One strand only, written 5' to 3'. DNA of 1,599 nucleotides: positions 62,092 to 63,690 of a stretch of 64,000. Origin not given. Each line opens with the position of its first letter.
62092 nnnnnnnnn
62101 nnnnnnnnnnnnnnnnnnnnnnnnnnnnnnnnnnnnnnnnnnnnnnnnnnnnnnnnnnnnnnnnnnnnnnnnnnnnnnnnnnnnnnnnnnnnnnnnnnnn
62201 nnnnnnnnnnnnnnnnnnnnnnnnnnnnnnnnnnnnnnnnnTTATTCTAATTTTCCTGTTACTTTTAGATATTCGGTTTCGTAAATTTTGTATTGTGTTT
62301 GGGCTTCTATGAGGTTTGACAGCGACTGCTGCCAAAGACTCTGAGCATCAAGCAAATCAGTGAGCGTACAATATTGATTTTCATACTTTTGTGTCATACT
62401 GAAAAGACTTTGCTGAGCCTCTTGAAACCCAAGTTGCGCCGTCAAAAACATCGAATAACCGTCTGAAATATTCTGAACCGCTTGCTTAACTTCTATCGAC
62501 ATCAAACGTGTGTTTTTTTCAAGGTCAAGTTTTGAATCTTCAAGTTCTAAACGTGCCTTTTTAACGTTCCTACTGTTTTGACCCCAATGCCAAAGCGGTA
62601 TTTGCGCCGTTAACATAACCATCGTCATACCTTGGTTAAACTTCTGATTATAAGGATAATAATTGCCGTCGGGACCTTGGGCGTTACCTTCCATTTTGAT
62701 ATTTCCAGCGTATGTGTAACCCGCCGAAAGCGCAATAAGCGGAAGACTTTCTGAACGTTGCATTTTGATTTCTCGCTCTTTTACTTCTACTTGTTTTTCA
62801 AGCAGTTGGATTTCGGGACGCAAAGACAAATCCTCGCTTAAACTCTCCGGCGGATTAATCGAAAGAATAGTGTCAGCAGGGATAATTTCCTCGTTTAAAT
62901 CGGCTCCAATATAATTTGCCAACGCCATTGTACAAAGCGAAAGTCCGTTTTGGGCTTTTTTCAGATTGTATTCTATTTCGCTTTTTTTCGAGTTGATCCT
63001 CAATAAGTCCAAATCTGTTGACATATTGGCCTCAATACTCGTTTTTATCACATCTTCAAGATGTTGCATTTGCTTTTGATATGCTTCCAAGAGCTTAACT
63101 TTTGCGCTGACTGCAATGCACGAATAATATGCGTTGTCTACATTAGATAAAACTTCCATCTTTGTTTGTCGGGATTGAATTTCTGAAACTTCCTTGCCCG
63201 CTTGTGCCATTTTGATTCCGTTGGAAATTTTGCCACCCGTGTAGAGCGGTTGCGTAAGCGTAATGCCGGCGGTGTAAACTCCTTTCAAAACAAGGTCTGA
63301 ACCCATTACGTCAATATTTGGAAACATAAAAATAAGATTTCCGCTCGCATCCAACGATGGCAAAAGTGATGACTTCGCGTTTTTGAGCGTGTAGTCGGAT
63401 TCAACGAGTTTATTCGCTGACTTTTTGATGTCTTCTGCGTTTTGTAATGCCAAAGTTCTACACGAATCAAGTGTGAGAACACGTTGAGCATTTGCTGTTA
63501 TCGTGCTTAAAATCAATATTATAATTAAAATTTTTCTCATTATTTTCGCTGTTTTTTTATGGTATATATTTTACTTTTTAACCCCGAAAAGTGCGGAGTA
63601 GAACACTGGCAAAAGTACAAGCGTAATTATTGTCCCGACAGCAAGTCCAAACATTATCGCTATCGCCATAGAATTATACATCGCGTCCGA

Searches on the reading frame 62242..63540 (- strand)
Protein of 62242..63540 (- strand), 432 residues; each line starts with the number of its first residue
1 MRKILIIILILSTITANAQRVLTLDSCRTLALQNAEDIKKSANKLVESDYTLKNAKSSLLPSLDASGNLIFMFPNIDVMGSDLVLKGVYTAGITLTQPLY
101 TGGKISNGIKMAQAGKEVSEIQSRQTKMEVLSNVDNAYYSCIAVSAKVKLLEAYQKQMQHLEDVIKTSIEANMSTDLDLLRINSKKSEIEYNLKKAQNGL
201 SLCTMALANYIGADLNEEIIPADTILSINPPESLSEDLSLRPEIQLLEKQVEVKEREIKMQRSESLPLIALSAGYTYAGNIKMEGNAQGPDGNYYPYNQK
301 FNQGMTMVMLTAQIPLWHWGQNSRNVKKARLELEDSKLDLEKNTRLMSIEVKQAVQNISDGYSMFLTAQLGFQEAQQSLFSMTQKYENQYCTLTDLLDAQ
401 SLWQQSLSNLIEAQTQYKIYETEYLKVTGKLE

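Call 6: search_protein_families(library=pfam, proteins=[window:62242-63540:-], max_evalue=0.01)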
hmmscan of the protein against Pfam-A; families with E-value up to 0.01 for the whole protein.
window:62242-63540:- (432 aa): 2 families
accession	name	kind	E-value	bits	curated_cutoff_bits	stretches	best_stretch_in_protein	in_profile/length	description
PF02321.23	OEP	-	1.2e-56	191.9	22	2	241-429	12-187/187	Outer membrane efflux protein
PF19237.4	DUF5889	-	0.0029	18.2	27.1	1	151-196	33-79/115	Family of unknown function (DUF5889)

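Call 73: find_homologous_proteins(query=window:62242-63540:-, max_evalue=1e-60)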
Query window:62242-63540:- (432 aa): 1389 proteins with E <= 1e-60 among 8000 candidates; the best 120 are listed.
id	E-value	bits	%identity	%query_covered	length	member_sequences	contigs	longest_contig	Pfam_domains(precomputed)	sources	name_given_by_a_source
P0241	8.7e-271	916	99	100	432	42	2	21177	PF02321.24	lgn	-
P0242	1.8e-220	750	78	100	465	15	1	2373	PF02321.24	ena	-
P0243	1.1e-203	695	73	100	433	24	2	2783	PF02321.24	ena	-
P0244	7.3e-195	666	67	100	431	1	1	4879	PF02321.24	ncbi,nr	ncbi:MAG: TolC family protein [Bacteroidales bacterium]|nr:TolC family protein [Bacteroidales bacter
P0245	8.3e-190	649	67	100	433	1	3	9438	PF02321.24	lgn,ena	-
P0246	1.4e-189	648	67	100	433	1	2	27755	PF02321.24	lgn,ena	-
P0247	2.1e-135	470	51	100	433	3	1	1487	PF02321.24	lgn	-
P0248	7.0e-135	468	51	100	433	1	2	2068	PF02321.24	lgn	-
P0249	4.2e-132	459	49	100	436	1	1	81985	PF02321.24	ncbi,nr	ncbi:MAG: TolC family protein [Bacteroidales bacterium]|nr:TolC family protein [Bacteroidales bacter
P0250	4.4e-132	459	50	100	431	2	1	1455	PF02321.24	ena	-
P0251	4.7e-132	459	50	99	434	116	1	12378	PF02321.24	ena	-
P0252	1.4e-131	457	47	100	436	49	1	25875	PF02321.24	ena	-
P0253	3.2e-131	456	50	99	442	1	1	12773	PF02321.24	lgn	-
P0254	6.3e-131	455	48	100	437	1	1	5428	PF02321.24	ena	-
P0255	8.4e-131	455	48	99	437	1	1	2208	PF02321.24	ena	-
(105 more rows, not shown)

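Call 74: find_encoding_contigs(protein=P0241, flank=3000, max_places=6)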
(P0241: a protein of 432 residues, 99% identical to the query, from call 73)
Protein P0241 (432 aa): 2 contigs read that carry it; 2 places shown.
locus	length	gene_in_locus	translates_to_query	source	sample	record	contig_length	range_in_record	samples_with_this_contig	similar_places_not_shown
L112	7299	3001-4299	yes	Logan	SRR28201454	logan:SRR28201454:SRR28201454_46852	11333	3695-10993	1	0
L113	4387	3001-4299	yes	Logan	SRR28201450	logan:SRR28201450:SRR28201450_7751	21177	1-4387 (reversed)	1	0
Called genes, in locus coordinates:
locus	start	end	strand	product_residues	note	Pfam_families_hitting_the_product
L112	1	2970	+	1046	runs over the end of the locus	PF00873:ACR_tran, PF02355:SecD_SecF_C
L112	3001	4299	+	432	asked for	PF02321:OEP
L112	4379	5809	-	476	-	PF01637:ATPase_2, PF13191:AAA_16 (weak), PF13173:AAA_14 (weak)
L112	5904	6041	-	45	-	-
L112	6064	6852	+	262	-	-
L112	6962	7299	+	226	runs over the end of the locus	?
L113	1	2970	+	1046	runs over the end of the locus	PF00873:ACR_tran, PF02355:SecD_SecF_C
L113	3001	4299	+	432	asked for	PF02321:OEP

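Call 75: find_encoding_contigs(protein=P0242, flank=3000, max_places=4)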
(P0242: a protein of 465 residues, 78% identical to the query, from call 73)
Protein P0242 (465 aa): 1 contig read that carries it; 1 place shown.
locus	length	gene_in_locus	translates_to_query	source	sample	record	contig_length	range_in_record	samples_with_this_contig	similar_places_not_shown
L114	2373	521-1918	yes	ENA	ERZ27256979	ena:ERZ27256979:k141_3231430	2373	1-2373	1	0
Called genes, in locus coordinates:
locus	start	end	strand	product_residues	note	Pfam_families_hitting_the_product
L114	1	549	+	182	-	?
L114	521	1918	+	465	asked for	PF02321:OEP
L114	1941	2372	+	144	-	?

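Call 76: find_encoding_contigs(protein=P0243, flank=3000, max_places=4)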
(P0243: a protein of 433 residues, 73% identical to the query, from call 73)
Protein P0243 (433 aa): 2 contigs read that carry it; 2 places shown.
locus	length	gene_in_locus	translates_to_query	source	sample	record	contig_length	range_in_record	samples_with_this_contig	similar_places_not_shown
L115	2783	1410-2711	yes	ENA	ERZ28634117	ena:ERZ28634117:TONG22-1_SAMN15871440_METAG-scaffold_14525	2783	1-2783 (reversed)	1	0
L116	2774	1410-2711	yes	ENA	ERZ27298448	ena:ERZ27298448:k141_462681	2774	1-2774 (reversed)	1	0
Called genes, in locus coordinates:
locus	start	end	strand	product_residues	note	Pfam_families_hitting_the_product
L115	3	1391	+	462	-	?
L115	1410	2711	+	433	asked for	PF02321:OEP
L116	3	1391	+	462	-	?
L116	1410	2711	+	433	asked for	PF02321:OEP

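Call 77: find_encoding_contigs(protein=P0246, flank=3000, max_places=4)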
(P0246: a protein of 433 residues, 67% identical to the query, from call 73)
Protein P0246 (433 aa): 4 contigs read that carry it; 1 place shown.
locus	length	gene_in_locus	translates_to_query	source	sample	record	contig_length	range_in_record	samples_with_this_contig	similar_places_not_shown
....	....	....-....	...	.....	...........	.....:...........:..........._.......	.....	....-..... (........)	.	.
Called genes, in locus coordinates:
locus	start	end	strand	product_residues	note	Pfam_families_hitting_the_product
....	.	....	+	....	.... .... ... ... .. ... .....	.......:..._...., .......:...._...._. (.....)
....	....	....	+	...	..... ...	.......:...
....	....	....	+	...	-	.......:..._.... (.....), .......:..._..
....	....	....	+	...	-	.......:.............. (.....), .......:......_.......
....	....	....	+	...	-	-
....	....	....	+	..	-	-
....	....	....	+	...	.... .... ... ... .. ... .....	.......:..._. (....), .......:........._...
